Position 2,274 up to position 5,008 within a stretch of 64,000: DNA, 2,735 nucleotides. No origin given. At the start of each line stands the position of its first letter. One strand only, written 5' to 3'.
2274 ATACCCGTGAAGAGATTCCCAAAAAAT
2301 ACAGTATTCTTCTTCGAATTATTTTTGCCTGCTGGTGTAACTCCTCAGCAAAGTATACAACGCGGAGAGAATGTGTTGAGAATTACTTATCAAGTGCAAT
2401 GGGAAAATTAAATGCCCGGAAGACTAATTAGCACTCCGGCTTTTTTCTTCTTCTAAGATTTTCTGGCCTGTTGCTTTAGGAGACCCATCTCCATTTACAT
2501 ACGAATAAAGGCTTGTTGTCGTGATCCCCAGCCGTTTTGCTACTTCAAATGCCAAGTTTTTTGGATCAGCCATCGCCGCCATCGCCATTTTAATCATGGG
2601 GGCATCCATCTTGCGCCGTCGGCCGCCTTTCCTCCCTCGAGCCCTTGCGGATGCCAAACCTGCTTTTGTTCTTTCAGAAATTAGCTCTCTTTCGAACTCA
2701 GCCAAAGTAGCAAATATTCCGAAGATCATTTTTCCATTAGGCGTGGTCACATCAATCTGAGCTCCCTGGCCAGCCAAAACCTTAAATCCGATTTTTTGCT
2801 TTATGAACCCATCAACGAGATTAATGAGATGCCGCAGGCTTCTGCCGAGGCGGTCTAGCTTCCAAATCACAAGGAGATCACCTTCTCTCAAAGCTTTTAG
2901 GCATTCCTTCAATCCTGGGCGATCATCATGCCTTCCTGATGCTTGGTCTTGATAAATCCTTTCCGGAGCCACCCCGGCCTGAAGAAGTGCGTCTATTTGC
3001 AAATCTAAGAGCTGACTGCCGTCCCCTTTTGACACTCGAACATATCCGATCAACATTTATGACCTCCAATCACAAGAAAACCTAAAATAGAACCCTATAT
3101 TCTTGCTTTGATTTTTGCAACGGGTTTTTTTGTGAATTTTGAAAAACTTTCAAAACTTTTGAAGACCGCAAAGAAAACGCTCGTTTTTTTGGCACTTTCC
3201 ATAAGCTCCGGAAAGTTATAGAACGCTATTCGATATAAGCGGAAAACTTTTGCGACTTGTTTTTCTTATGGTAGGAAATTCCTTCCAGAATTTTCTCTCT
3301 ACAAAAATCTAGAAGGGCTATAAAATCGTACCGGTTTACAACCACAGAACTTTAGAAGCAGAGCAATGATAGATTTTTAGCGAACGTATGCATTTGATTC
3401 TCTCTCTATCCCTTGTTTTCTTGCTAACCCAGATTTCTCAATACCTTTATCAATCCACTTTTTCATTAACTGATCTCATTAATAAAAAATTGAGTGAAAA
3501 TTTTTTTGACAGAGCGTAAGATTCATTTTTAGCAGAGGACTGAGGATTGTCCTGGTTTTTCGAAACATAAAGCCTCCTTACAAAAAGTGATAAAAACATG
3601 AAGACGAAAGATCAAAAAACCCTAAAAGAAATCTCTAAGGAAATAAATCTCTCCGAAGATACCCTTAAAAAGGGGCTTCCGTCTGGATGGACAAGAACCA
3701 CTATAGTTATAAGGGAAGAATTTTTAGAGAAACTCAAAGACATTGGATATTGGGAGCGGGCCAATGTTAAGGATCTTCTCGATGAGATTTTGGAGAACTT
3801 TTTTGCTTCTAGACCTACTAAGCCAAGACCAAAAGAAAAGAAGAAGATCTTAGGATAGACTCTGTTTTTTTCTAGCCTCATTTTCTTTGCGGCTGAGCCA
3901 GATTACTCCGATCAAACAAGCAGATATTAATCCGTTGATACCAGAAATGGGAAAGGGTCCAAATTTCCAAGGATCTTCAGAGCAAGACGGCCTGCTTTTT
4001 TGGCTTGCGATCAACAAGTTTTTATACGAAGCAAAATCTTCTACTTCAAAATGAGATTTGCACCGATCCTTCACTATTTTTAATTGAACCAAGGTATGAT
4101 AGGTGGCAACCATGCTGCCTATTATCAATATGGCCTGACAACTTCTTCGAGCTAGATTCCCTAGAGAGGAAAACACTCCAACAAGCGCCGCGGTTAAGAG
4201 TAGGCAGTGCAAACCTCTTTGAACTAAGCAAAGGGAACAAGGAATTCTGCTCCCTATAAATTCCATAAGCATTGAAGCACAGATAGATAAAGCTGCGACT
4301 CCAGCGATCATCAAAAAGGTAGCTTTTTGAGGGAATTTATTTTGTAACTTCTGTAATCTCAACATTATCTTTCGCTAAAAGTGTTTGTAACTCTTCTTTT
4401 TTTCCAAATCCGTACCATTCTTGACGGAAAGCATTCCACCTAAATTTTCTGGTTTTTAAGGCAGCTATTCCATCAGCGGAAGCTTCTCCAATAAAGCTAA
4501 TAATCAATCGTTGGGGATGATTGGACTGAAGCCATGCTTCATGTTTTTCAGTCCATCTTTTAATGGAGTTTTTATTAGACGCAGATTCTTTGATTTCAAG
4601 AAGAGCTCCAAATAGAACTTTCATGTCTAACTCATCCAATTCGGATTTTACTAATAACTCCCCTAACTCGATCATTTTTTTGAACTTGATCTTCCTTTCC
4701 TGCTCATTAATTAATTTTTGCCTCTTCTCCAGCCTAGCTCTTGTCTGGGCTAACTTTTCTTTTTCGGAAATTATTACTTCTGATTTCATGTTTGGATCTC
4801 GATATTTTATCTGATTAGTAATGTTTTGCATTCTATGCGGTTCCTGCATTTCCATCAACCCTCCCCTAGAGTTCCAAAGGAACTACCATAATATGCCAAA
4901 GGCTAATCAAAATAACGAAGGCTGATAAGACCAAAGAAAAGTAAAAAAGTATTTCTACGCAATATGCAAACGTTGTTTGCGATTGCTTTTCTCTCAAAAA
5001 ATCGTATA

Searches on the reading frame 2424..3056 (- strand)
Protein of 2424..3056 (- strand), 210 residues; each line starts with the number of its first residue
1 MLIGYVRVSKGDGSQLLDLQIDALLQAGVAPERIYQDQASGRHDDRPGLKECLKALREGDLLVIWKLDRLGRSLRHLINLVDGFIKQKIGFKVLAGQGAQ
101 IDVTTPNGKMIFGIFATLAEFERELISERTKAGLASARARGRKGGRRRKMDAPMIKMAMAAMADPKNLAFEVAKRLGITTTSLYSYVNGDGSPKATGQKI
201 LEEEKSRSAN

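Call 47: find_encoding_contigs(protein=window:2424-3056:-, flank=10000, max_places=6)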
Protein window:2424-3056:- (210 aa): 3 contigs read that carry it; 2 places shown.
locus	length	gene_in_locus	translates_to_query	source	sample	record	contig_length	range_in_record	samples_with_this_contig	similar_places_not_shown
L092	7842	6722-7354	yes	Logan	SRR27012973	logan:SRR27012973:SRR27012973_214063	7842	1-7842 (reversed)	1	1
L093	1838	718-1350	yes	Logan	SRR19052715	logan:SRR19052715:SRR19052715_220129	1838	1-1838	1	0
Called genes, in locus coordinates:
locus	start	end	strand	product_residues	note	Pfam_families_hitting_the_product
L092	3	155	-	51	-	?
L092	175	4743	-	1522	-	PF03389:MobA_MobL, PF01443:Viral_helicase1 (faint), PF13086:AAA_11 (faint), PF13245:AAA_19 (weak), PF13401:AAA_22 (weak), PF13604:AAA_30, PF22232:TraI_hel_assoc_N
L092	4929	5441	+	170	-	PF06412:TraD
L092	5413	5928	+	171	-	PF02600:DsbB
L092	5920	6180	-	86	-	-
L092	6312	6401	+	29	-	-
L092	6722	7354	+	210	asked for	PF00239:Resolvase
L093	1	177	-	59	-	?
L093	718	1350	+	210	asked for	PF00239:Resolvase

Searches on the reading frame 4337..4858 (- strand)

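Call 9: search_protein_families(library=pfam, proteins=[window:4337-4858:-], max_evalue=0.01)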
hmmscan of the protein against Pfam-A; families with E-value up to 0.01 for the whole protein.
window:4337-4858:- (173 aa): 2 families
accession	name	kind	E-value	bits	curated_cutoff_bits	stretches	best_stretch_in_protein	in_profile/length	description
PF06412.16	TraD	-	6.7e-11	42.3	22.3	1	53-105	2-55/62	Conjugal transfer protein TraD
PF16782.11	SIL1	-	0.008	15.9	35.5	1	5-115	139-245/292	Nucleotide exchange factor SIL1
